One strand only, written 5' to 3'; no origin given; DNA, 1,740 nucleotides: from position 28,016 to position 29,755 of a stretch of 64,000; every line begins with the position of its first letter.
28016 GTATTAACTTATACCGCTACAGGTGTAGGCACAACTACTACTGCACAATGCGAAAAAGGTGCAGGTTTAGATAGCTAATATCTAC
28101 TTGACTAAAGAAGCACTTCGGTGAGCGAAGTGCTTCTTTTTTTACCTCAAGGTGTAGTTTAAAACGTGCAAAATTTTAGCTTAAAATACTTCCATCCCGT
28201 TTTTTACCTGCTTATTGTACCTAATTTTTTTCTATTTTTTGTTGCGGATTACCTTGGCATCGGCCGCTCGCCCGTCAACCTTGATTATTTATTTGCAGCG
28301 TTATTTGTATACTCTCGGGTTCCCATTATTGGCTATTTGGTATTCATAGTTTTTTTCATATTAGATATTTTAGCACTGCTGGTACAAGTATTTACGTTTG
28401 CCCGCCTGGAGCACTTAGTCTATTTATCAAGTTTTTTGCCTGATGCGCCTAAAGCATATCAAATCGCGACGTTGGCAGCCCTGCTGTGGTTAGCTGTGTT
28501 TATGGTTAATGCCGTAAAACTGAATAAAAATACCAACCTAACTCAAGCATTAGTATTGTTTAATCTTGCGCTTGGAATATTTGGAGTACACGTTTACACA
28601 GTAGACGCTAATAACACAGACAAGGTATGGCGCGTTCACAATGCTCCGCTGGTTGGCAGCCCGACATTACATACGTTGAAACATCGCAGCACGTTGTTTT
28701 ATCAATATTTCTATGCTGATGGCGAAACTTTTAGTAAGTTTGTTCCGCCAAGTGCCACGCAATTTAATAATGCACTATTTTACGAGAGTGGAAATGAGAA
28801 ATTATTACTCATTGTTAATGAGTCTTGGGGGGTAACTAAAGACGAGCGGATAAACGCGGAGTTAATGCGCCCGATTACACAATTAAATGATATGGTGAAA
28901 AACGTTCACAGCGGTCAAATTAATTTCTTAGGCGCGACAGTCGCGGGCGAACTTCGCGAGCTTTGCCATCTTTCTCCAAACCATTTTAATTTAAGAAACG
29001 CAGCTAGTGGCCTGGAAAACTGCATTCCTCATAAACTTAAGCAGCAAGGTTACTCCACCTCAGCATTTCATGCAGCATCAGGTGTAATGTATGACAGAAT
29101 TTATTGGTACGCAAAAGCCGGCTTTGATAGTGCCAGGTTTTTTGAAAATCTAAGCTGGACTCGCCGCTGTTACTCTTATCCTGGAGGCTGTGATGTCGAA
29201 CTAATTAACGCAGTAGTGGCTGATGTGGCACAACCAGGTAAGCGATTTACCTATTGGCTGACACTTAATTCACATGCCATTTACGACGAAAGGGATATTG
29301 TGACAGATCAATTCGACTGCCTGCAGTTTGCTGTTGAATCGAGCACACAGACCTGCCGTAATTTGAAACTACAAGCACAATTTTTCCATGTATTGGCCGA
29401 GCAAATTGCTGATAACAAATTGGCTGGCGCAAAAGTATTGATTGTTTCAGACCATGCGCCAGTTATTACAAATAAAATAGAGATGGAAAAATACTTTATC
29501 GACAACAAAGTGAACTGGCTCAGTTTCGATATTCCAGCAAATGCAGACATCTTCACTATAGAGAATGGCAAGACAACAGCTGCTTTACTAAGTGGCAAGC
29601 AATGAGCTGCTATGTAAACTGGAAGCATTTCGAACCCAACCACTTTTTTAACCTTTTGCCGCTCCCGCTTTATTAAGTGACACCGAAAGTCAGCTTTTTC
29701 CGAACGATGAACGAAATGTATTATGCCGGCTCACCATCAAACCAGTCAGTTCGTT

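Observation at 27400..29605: AT-rich pilin island: an LtaS/sulfatase-family membrane transferase in the pilin-modification slot, next to a pilin ending in Ser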

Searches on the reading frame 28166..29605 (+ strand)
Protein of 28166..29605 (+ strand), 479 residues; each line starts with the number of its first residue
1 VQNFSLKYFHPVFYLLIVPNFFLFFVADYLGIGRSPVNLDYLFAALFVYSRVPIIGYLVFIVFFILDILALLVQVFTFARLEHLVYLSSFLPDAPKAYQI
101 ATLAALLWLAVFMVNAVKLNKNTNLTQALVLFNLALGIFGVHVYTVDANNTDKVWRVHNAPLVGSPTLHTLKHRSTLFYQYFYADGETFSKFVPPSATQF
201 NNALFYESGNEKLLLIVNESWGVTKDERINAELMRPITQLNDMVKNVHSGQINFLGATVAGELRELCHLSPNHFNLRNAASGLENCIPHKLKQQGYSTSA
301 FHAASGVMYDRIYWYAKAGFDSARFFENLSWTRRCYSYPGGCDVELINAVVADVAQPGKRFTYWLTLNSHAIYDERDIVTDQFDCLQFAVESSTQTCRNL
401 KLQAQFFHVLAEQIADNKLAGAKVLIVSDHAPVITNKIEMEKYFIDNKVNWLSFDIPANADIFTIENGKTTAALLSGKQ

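Call 3: search_protein_families(library=pfam, proteins=[window:28166-29605:+], max_evalue=1)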
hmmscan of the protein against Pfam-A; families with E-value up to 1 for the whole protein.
window:28166-29605:+ (479 aa): 1 family
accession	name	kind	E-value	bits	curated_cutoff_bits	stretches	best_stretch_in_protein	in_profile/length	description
PF00884.28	Sulfatase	-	9e-08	32.2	25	1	214-377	4-184/301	Sulfatase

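Call 4: search_protein_families(library=ncbifam, proteins=[window:28166-29605:+], max_evalue=1)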
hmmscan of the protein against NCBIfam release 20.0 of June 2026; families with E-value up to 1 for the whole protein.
window:28166-29605:+ (479 aa): 0 families

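Call 6: find_homologous_proteins(query=window:28166-29605:+, max_evalue=0.001)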
Query window:28166-29605:+ (479 aa): 135 proteins with E <= 0.001 among 8000 candidates; the best 120 are listed.
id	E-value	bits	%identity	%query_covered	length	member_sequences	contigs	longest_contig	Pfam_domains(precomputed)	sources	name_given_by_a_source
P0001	0.0e+0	1093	100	100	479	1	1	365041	PF00884.29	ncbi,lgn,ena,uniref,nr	ncbi:sulfatase-like hydrolase/transferase [Arsukibacterium sp.]|uniref:sulfatase-like hydrolase/tran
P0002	4.4e-255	865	80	96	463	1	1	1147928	PF00884.29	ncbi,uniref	ncbi:sulfatase-like hydrolase/transferase [Rheinheimera metallidurans]|uniref:sulfatase-like hydrola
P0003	2.7e-219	747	68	95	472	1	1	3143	PF00884.29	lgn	-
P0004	1.8e-218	744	68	96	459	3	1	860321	PF00884.29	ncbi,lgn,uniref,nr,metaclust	ncbi:sulfatase-like hydrolase/transferase [Rheinheimera sp. EpRS3]|uniref:sulfatase-like hydrolase/t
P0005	1.8e-215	734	66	96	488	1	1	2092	PF00884.29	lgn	-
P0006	6.5e-207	706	65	94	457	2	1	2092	PF00884.29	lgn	-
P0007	7.1e-156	538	52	94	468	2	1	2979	PF00884.29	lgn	-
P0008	8.4e-141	488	49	96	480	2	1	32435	PF00884.29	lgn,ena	-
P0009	3.8e-127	443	46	93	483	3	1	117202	PF00884.29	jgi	jgi:hypothetical protein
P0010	2.2e-126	441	44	98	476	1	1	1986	PF00884.29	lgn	-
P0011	1.2e-125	438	43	98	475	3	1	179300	PF00884.29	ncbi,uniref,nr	ncbi:sulfatase-like hydrolase/transferase [Rheinheimera hassiensis]|uniref:sulfatase-like hydrolase/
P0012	1.5e-124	434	44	96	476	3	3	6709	PF00884.29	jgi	jgi:hypothetical protein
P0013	1.9e-122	427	42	99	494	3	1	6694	PF00884.29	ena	-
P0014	2.2e-121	424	43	98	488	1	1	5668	PF00884.29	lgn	-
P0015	2.6e-121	424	43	94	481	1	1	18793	PF00884.29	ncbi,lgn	-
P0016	8.5e-120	419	43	93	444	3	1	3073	PF00884.29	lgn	-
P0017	1.9e-119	418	42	95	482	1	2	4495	PF00884.29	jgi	jgi:hypothetical protein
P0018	2.4e-114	401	42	92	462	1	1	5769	PF00884.29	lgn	-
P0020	1.2e-111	392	42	92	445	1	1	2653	PF00884.29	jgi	-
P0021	7.0e-111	389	41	91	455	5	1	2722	PF00884.29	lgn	-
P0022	1.8e-109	385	41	94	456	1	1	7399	PF00884.29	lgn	-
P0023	2.4e-109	384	40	93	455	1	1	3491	PF00884.29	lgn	-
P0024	8.2e-108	379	41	92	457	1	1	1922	PF00884.29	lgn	-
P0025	1.4e-107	379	43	91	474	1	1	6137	PF00884.29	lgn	-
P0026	6.6e-107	376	41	92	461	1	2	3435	PF00884.29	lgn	-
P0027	8.3e-107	376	40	91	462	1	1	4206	PF00884.29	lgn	-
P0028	1.0e-106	376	40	94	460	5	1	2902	PF00884.29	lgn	-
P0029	5.2e-106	373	43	91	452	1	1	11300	PF00884.29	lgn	-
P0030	7.4e-106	373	42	91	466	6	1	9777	PF00884.29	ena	-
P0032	9.0e-104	366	40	92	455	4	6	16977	PF00884.29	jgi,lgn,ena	-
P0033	1.7e-103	365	41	93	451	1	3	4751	PF00884.29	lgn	-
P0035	2.0e-103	365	38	96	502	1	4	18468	PF00884.29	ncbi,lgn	-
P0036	6.4e-103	363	40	92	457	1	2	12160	PF00884.29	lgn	-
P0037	9.2e-103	363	40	94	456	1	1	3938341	PF00884.29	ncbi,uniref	ncbi:sulfatase-like hydrolase/transferase [Pseudomonas sp. GWSMS-1]|uniref:sulfatase-like hydrolase/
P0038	2.4e-102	361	40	91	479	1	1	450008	PF00884.29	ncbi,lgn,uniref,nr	ncbi:sulfatase-like hydrolase/transferase [Pseudomonas profundi]|uniref:sulfatase-like hydrolase/tra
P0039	7.2e-102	360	38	95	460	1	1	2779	PF00884.29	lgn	-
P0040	2.2e-101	358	39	92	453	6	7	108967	PF00884.29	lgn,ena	-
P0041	2.4e-101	358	40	92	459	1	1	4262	PF00884.29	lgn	-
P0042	2.0e-100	355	40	92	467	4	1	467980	PF00884.29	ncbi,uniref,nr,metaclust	ncbi:hypothetical protein SAMN05216201_101275 [Pseudomonas linyingensis]|uniref:Sulfatase N-terminal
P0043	2.3e-100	355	40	91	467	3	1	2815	PF00884.29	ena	-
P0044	5.5e-100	353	39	94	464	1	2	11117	PF00884.29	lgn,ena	-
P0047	1.6e-99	352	43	80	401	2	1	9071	PF00884.29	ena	-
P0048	2.4e-99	351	39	92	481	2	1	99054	PF00884.29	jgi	jgi:hypothetical protein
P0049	3.5e-99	351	39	94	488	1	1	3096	PF00884.29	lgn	-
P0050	6.0e-98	347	39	95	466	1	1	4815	PF00884.29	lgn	-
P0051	2.9e-97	344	40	91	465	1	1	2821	PF00884.29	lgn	-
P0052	6.2e-97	343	38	91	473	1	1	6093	PF00884.29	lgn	-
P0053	9.5e-97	343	40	91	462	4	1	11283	PF00884.29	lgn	-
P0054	1.2e-96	342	38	91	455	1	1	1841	PF00884.29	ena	-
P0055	1.7e-96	342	37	92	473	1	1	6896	PF00884.29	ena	-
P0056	4.4e-96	341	37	92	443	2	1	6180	PF00884.29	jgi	-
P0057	6.0e-96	340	37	93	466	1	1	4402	PF00884.29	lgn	-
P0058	1.9e-95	339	41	85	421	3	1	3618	PF00884.29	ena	-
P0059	1.7e-94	335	37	94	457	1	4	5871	PF00884.29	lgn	-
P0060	3.5e-93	331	39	96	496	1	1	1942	PF00884.29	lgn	-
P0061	6.2e-93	330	37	92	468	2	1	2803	PF00884.29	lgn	-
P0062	5.5e-92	327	38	91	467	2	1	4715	PF00884.29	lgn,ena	-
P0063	5.8e-92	327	38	92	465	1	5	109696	PF00884.29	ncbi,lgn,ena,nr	ncbi:MAG: hypothetical protein KKG30_18620 [Gammaproteobacteria bacterium]|nr:hypothetical protein [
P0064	6.3e-92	327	37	91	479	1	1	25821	PF00884.29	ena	-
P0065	5.3e-91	324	38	91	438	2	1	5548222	PF00884.29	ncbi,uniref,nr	ncbi:sulfatase-like hydrolase/transferase [Pseudomonas sp. AA-38]|uniref:sulfatase-like hydrolase/tr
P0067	1.0e-90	323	37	89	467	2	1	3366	PF00884.29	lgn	-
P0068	7.5e-90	320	37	92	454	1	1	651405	PF00884.29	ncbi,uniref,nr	ncbi:sulfatase-like hydrolase/transferase [Aquipseudomonas ullengensis]|uniref:Sulfatase N-terminal 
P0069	3.1e-88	315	37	92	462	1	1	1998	PF00884.29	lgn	-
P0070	8.6e-88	313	38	92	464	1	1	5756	PF00884.29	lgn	-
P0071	9.9e-87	310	37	92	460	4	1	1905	PF00884.29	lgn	-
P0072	4.6e-86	308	39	95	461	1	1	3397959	PF00884.29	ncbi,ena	-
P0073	5.2e-86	307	35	92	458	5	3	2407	PF00884.29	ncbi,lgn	-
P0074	6.9e-86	307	35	91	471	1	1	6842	PF00884.29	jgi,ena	-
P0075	7.0e-86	307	36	92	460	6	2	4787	PF00884.29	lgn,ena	-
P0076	9.2e-86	307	38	91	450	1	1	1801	PF00884.29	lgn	-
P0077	3.8e-85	305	36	94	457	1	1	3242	PF00884.29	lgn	-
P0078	4.8e-85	304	37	91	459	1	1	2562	PF00884.29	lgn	-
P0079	4.0e-84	301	36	93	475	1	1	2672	PF00884.29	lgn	-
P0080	5.5e-84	301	35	89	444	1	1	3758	PF00884.29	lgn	-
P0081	1.9e-82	296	38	91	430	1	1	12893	PF00884.29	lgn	-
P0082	2.4e-82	295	36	93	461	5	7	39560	PF00884.29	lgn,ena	-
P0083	1.0e-81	293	37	94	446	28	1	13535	PF00884.29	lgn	-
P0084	1.4e-81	293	37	93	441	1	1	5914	PF00884.29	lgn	-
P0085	1.6e-80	289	35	95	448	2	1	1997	PF00884.29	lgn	-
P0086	4.7e-80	288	39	79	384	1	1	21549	PF00884.29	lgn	-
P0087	3.0e-79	285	33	92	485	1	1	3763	PF00884.29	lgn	-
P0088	5.1e-79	284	35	93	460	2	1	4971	PF00884.29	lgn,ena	-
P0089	1.4e-78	283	37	91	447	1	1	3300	PF00884.29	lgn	-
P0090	1.4e-77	280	38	94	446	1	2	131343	PF00884.29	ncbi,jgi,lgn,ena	-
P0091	4.2e-77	278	36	92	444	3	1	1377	PF00884.29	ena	-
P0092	6.0e-77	277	36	92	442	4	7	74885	PF00884.29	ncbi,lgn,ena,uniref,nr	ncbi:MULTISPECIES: sulfatase-like hydrolase/transferase [unclassified Acinetobacter]|uniref:sulfatas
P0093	1.2e-76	277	34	91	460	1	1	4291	PF00884.29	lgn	-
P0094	3.7e-76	275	35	93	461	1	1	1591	PF00884.29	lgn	-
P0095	3.8e-76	275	35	92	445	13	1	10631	PF00884.29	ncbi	-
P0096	9.3e-74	267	35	90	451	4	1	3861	PF00884.29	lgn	-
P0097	1.3e-73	266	36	92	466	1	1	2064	PF00884.29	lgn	-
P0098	1.8e-72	263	37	93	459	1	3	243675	PF00884.29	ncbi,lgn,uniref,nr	ncbi:sulfatase-like hydrolase/transferase [Acinetobacter sp. ANC 3813]|uniref:sulfatase-like hydrola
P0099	1.5e-71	260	35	90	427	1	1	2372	PF00884.29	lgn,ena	-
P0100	1.8e-71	259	32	92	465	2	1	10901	PF00884.29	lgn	-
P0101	2.2e-71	259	31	92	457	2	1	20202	PF00884.29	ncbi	-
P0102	4.5e-69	252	35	92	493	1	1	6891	PF00884.29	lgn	-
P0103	4.7e-69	251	34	92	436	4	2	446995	PF00884.29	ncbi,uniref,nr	ncbi:sulfatase-like hydrolase/transferase [Acinetobacter indicus]|uniref:sulfatase-like hydrolase/tr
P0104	1.8e-68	250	34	92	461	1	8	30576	PF00884.29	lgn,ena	-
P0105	4.5e-68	248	34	91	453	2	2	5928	PF00884.29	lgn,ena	-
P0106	1.4e-67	247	36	82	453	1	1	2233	PF00884.29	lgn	-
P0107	1.3e-65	240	33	88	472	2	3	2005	PF00884.29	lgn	-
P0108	1.5e-64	237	32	90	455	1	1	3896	PF00884.29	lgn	-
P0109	1.8e-64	236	33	91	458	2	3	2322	PF00884.29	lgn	-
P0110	1.7e-63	233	33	86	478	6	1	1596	PF00884.29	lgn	-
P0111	4.3e-63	232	33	88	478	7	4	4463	PF00884.29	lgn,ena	-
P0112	9.0e-63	231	32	95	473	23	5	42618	PF00884.29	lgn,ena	-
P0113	7.6e-62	228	33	85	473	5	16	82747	PF00884.29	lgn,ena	-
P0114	2.6e-61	226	34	86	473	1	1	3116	PF00884.29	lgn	-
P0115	1.9e-60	223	33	90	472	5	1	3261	PF00884.29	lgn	-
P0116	3.6e-60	222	33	87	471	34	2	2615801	PF00884.29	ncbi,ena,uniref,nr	ncbi:sulfatase-like hydrolase/transferase [Moraxella osloensis]|uniref:Sulfatase-like hydrolase/tran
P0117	1.3e-58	217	30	92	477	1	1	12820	PF00884.29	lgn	-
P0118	2.0e-54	203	31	89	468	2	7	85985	PF00884.29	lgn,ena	-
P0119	4.1e-53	199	35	72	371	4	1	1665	PF00884.29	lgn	-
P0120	5.5e-53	198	32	87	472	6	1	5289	PF00884.29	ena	-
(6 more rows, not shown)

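Call 7: search_solved_structures(query=window:28166-29605:+, max_evalue=1, show_alignments=3)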
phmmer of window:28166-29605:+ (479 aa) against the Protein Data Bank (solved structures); distinct sequences matched with E-value up to 1: 1.
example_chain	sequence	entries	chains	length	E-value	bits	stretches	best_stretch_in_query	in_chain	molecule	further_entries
7tpm_A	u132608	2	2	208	0.48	12.3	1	180-232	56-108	Outer membrane lipoprotein carrier protein LolA | Outer membrane lipoprotein carrier protein (LolA)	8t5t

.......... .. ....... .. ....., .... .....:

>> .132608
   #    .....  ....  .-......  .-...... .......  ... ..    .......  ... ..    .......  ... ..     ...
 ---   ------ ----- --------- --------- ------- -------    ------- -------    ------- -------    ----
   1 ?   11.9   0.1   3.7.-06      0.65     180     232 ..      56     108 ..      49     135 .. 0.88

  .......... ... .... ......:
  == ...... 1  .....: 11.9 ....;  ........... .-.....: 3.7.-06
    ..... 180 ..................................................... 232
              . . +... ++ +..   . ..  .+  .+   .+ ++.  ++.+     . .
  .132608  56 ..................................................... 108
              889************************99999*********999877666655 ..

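Call 9: find_related_loci(query=A1, collection=genome_contigs, flank=6000)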
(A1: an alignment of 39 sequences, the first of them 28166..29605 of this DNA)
Query A1 (479 aa) in genome_contigs; peptide patterns used: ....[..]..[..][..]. (x = any residue, [..] = any of these).
317 stretches matched a pattern; 316 encode a relative of the query (tblastn E <= 1e-3); the best 80 are kept; 80 distinct loci.
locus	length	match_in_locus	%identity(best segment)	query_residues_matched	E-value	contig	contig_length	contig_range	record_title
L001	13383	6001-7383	80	1-461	0e+0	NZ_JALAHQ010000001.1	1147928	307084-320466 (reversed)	Rheinheimera metallidurans strain DCL_24 NODE_1_length_1147928_cov_141.181789, whole genome shotgun sequence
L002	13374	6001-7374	68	1-458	0e+0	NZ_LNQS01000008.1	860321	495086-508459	Rheinheimera sp. EpRS3 NODE_3, whole genome shotgun sequence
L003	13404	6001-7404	49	5-472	4e-144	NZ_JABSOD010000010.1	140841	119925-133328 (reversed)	Rheinheimera lutimaris strain YQF-2 Scaffold10, whole genome shotgun sequence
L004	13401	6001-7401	43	8-476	5e-130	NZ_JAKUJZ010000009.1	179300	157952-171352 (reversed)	Rheinheimera hassiensis strain LMG 27268 NODE_9_length_179300_cov_113.536555, whole genome shotgun sequence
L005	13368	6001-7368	43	3-456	8e-122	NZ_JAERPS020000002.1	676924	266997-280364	Rheinheimera maricola strain MA-13 2, whole genome shotgun sequence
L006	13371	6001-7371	44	3-456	3e-125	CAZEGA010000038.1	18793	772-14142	MAG TPA_asm: uncultured Rheinheimera sp. isolate SRP344714_co2_72 genome assembly, contig: NODE_7577_length_18793_cov_4.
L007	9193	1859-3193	40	16-460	7e-104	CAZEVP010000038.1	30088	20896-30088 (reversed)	MAG TPA_asm: uncultured Verrucomicrobiaceae bacterium isolate SRP344714_co1_108 genome assembly, contig: NODE_3008_lengt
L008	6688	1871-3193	39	16-456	2e-102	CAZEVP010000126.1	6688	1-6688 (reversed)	MAG TPA_asm: uncultured Verrucomicrobiaceae bacterium isolate SRP344714_co1_108 genome assembly, contig: NODE_19686_leng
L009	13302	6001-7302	40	17-452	2e-99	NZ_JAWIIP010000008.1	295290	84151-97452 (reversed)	Pseudomonas sp. C11 contig_8, whole genome shotgun sequence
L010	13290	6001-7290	40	18-451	2e-98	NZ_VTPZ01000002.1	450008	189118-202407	Pseudomonas profundi strain M5 Scaffold2, whole genome shotgun sequence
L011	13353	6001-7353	40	6-456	9e-95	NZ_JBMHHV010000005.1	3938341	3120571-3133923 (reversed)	Pseudomonas sp. GWSMS-1 tig00000004, whole genome shotgun sequence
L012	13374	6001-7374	37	8-468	2e-93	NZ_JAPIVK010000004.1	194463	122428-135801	Microbulbifer halophilus strain KCTC 12848 Scaffold4, whole genome shotgun sequence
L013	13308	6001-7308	38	16-456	3e-93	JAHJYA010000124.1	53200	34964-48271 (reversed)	MAG: Gammaproteobacteria bacterium isolate UMS_A.mb.24 UMS_A.mb.24_k119_523179, whole genome shotgun sequence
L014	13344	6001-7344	36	6-456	8e-93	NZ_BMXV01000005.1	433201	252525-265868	Marinobacter zhanjiangensis strain KCTC 22280 sequence05, whole genome shotgun sequence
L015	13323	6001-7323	36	14-456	1e-92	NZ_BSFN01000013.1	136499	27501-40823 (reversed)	Pseudomonas turukhanskensis strain VKM B-2935 spades_K_25_97_13, whole genome shotgun sequence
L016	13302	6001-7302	37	19-456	1e-90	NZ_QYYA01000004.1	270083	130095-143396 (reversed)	Alcanivorax profundi strain MTEO17 scaffold_3, whole genome shotgun sequence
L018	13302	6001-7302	41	19-454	6e-104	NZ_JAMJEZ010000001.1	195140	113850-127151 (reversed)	Pseudomonas sp. NW5 NODE_1_length_195140_cov_234.079338, whole genome shotgun sequence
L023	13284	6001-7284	37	26-453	1e-86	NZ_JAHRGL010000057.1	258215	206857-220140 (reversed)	Geopseudomonas aromaticivorans strain MAP12 6, whole genome shotgun sequence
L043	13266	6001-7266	32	17-432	5e-64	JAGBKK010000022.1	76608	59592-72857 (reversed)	MAG: Neisseriaceae bacterium isolate RGIG9199 Water_deer_Reticulum.Co__c203639, whole genome shotgun sequence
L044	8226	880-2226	30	13-456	7e-64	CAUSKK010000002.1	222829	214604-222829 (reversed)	MAG TPA_asm: uncultured Cardiobacteriaceae bacterium isolate SRR5395390_bin.7_MetaWRAP_v1.3_MAG genome assembly, contig:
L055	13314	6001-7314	28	12-456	1e-57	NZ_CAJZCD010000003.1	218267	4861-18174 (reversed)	Snodgrassella communis strain LMG 28360, whole genome shotgun sequence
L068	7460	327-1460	30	58-435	5e-50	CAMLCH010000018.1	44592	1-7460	MAG: Snodgrassella alvi isolate SRR10810031_bin.8_metawrap_v1.3.0_MAG genome assembly, contig: ERZ12407359_124, whole ge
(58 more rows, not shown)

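Call 10: search_solved_structures(query=A1, max_evalue=1, show_alignments=3)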
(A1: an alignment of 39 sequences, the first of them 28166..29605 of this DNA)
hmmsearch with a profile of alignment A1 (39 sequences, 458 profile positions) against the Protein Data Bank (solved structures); distinct sequences matched with E-value up to 1: 8.
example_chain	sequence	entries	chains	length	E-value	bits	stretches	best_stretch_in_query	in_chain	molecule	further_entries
5wcx_A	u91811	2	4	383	8.1e-07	31.4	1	191-447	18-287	Phosphoglycerol transferase GacH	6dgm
5u9z_A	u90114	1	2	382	8.2e-07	31.4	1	191-447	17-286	PHOSPHOGLYCEROL TRANSFERASE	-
4uop_A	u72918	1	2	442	5.3e-05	25.4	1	283-325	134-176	LIPOTEICHOIC ACID PRIMASE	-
4uoo_A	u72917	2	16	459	0.00012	24.3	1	273-437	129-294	LIPOTEICHOIC ACID SYNTHASE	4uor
2w8d_A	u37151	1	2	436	0.012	17.7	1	277-375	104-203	PROCESSED GLYCEROL PHOSPHATE LIPOTEICHOIC ACID SYNTHASE 2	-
2w5q_A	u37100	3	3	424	0.014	17.4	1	274-445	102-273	PROCESSED GLYCEROL PHOSPHATE LIPOTEICHOIC ACID SYNTHASE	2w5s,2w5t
2w5r_A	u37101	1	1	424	0.02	17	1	283-445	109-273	PROCESSED GLYCEROL PHOSPHATE LIPOTEICHOIC ACID SYNTHASE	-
3lxq_A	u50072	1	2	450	0.15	14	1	290-386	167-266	Uncharacterized protein VP1736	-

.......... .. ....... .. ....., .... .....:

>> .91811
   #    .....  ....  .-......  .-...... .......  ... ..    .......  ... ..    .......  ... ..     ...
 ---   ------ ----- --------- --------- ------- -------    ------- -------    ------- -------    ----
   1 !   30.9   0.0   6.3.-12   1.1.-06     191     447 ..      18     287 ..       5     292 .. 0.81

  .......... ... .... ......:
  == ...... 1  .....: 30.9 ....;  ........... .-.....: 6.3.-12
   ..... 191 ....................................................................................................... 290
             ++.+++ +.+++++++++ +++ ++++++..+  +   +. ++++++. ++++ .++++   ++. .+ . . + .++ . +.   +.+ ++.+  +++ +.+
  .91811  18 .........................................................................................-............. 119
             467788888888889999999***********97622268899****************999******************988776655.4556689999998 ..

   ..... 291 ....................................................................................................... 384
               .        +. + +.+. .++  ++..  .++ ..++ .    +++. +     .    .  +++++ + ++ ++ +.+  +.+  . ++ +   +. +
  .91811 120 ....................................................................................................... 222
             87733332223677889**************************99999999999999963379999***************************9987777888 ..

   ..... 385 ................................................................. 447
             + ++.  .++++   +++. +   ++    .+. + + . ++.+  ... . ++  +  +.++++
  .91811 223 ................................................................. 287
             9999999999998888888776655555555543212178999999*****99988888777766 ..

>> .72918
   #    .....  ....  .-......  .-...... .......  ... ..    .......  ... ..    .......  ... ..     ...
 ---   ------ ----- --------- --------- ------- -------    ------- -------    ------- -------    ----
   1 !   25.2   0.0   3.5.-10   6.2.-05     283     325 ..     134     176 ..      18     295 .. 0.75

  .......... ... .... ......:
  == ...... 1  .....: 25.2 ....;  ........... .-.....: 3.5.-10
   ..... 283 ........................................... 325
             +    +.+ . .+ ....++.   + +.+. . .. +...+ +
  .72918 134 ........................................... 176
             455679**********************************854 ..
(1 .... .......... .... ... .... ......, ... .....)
